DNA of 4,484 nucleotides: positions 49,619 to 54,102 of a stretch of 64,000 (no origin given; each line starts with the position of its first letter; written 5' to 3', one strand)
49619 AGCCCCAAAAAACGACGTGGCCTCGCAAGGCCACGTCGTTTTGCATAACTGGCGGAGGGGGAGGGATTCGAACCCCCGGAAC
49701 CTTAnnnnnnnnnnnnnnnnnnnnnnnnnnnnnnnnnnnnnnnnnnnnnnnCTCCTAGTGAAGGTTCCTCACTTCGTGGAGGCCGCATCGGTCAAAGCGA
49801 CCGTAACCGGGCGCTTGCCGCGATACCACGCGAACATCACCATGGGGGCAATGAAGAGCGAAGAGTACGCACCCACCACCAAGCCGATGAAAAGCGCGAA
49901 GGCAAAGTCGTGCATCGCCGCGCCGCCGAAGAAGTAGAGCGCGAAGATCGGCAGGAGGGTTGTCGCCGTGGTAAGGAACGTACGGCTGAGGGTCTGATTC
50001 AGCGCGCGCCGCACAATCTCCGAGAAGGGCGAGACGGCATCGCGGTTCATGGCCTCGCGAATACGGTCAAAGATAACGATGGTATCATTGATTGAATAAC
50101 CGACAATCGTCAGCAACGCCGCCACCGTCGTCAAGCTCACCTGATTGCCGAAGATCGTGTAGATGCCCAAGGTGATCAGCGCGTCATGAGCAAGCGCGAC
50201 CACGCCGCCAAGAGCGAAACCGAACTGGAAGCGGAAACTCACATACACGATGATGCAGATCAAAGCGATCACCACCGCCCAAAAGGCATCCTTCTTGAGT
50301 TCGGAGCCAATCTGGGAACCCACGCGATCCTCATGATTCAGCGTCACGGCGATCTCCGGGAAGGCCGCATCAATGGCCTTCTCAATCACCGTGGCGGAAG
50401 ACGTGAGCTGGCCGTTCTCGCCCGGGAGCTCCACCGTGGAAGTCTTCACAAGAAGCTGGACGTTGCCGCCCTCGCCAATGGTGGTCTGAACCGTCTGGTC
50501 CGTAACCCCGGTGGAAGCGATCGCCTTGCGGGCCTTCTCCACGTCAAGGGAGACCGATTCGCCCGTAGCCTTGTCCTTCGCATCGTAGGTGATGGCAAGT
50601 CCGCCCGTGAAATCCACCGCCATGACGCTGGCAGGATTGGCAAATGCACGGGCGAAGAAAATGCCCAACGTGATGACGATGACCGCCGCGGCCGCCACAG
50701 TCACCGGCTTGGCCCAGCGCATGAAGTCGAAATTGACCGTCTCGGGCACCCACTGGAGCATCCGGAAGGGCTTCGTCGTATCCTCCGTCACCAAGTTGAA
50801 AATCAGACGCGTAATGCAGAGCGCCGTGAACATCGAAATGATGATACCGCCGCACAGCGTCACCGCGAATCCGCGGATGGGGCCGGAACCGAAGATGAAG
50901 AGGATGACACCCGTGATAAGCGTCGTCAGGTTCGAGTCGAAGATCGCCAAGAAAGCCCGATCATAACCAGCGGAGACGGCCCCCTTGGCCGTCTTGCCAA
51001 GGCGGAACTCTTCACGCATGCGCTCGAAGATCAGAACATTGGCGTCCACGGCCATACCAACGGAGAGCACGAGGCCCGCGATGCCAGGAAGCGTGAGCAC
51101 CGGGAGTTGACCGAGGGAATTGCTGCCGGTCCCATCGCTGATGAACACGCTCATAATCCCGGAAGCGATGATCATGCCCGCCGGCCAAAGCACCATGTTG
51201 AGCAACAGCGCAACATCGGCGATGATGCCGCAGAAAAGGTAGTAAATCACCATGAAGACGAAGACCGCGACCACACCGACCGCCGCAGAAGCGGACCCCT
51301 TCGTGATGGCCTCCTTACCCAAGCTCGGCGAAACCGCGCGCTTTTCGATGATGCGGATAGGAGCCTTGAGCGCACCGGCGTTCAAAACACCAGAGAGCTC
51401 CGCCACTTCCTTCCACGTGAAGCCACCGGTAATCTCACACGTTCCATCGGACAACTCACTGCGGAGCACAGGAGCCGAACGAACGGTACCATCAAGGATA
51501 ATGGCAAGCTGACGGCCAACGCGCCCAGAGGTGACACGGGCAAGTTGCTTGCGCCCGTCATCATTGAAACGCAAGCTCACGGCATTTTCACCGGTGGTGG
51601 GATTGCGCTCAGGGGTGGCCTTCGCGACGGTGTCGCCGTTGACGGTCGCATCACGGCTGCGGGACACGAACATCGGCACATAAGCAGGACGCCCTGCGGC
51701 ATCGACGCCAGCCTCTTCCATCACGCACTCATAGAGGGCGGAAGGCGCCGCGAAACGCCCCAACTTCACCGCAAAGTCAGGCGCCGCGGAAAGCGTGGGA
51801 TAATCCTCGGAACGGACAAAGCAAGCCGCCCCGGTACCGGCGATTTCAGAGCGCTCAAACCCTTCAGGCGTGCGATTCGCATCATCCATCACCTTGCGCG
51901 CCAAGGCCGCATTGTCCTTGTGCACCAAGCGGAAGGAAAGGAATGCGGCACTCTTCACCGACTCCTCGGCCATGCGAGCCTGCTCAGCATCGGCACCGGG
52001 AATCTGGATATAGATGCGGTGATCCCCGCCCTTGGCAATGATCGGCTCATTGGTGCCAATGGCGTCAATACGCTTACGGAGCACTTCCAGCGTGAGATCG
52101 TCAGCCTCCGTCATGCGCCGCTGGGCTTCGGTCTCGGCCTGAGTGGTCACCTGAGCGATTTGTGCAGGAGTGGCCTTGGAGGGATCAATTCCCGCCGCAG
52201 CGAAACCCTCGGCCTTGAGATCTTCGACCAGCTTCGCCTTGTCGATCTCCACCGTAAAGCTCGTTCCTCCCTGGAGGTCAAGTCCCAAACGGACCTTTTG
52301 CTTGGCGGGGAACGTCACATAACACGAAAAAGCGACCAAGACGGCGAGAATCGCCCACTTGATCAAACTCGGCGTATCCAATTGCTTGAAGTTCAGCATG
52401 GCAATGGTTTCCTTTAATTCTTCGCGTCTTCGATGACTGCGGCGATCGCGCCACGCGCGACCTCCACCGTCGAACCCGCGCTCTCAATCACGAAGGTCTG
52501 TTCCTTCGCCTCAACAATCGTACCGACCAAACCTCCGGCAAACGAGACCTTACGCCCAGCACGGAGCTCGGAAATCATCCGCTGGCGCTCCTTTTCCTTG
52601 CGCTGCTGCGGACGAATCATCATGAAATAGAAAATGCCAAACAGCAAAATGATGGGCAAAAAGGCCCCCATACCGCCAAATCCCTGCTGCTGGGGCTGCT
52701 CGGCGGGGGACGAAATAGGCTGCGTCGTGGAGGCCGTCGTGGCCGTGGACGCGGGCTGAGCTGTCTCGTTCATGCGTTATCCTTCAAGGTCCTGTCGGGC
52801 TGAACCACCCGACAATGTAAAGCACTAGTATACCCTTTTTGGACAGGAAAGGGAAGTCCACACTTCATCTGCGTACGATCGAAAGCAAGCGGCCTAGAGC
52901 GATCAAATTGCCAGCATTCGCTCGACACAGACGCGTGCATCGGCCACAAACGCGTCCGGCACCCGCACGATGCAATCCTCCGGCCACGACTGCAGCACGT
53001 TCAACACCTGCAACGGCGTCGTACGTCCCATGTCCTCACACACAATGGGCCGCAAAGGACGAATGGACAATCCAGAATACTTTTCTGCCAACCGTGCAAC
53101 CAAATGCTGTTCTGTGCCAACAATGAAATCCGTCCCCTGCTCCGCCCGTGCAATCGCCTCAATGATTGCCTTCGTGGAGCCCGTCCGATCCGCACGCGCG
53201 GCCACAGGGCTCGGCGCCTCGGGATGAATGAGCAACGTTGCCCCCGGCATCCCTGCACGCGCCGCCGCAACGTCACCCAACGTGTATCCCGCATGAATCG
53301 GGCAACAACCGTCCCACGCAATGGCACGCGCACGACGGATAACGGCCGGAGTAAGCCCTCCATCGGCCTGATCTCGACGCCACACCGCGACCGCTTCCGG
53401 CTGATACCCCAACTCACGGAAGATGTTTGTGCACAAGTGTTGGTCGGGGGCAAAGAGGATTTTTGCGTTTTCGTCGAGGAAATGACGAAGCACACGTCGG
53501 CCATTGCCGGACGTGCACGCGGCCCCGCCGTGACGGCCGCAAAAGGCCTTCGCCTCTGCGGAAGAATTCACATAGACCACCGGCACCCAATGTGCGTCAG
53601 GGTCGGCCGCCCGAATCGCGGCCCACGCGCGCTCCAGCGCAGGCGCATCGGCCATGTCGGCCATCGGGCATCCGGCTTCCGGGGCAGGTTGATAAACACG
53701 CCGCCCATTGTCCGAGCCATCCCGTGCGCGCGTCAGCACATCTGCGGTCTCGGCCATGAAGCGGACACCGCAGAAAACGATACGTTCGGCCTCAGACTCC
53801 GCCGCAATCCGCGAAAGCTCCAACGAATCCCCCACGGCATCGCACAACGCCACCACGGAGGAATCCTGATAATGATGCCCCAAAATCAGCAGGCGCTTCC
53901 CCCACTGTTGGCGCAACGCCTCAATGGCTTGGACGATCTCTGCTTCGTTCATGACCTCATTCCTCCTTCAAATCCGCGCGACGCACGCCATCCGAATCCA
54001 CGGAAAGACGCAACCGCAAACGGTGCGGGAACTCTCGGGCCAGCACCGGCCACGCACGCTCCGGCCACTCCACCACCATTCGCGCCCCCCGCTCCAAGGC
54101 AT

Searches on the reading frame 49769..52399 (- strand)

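Call 42: search_protein_families(library=pfam, proteins=[window:49769-52399:-], max_evalue=0.0001)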
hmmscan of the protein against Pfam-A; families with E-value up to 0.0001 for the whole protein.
window:49769-52399:- (876 aa): 4 families
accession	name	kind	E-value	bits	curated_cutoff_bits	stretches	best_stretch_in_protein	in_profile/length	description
PF02355.23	SecD_SecF_C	-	1.4e-72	243.5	20.5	2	685-859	13-187/189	Protein export membrane protein SecD/SecF, C-terminal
PF22599.2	SecDF_P1_head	-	3.8e-25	88.4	27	1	248-346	16-114/114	SecDF, P1 head subdomain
PF21760.3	SecD_1st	-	1.1e-13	50.8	27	1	103-160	4-59/60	Protein translocase subunit SecDF, P1 domain, N-terminal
PF07549.19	Sec_GG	-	1.1e-06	28.5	20.3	1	33-55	5-27/28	SecD/SecF GG Motif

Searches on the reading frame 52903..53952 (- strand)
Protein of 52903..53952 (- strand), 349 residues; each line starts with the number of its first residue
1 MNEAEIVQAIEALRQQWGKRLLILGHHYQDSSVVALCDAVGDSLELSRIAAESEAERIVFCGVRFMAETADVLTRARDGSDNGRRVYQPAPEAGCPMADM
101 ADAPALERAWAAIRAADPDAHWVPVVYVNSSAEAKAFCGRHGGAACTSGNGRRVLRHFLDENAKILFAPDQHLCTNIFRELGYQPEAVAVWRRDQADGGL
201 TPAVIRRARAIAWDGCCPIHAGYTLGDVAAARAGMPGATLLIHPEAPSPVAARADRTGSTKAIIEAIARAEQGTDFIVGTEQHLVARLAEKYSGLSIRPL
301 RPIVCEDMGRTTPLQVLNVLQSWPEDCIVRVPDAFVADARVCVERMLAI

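Call 37: search_protein_families(library=pfam, proteins=[window:52903-53952:-], max_evalue=0.001)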
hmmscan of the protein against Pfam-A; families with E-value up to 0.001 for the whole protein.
window:52903-53952:- (349 aa): 1 family
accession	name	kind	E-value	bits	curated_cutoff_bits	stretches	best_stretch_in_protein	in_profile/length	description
PF02445.21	NadA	-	1.3e-80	271.1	27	1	9-348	2-295/295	Quinolinate synthetase A protein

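Call 44: find_encoding_contigs(protein=window:52903-53952:-, flank=10000, max_places=10)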
Protein window:52903-53952:- (349 aa): 16 contigs read that carry it; 9 places shown.
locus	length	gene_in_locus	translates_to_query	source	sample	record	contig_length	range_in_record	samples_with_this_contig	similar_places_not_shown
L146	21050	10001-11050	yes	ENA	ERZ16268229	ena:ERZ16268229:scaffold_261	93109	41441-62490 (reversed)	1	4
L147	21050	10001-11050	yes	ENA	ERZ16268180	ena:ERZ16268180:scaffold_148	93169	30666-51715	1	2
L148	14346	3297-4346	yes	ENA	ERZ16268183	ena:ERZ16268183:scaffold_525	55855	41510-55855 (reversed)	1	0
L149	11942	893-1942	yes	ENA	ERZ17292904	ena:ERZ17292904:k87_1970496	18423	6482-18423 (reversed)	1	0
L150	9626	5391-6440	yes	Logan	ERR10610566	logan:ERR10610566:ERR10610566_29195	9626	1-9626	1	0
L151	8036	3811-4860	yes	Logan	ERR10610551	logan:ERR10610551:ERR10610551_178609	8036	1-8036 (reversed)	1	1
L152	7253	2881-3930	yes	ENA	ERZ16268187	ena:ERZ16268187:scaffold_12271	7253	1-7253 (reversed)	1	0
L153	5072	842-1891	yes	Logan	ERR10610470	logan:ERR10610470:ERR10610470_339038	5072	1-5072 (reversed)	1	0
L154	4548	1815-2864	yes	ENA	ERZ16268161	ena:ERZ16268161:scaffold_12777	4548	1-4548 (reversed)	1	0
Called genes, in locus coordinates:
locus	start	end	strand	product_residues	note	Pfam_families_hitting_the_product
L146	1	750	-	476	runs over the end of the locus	PF08448:PAS_4 (weak), PF13426:PAS_9 (weak), PF00512:HisKA, PF02518:HATPase_c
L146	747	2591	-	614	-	PF14238:DUF4340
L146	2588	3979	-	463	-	PF09822:ABC_transp_aux, PF14258:DUF4350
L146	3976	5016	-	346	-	PF07949:YbbR (faint)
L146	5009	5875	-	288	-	PF19293:CdaA_N (weak), PF02457:DAC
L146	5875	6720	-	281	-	PF00809:Pterin_bind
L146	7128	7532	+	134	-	-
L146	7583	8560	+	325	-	PF04389:Peptidase_M28 (faint), PF05343:Peptidase_M42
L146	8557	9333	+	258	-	PF00588:SpoU_methylase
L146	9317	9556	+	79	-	PF01106:NifU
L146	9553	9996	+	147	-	PF02367:TsaE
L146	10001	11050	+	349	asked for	PF02445:NadA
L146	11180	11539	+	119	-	PF02699:YajC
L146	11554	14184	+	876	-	PF07549:Sec_GG (faint), PF21760:SecD_1st, PF22599:SecDF_P1_head, PF02355:SecD_SecF_C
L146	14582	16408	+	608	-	PF00884:Sulfatase, PF16347:SGSH_C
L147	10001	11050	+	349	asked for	PF02445:NadA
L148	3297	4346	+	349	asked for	PF02445:NadA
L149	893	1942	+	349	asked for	PF02445:NadA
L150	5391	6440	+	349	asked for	PF02445:NadA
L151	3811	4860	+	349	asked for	PF02445:NadA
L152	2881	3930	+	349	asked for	PF02445:NadA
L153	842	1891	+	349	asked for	PF02445:NadA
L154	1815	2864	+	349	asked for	PF02445:NadA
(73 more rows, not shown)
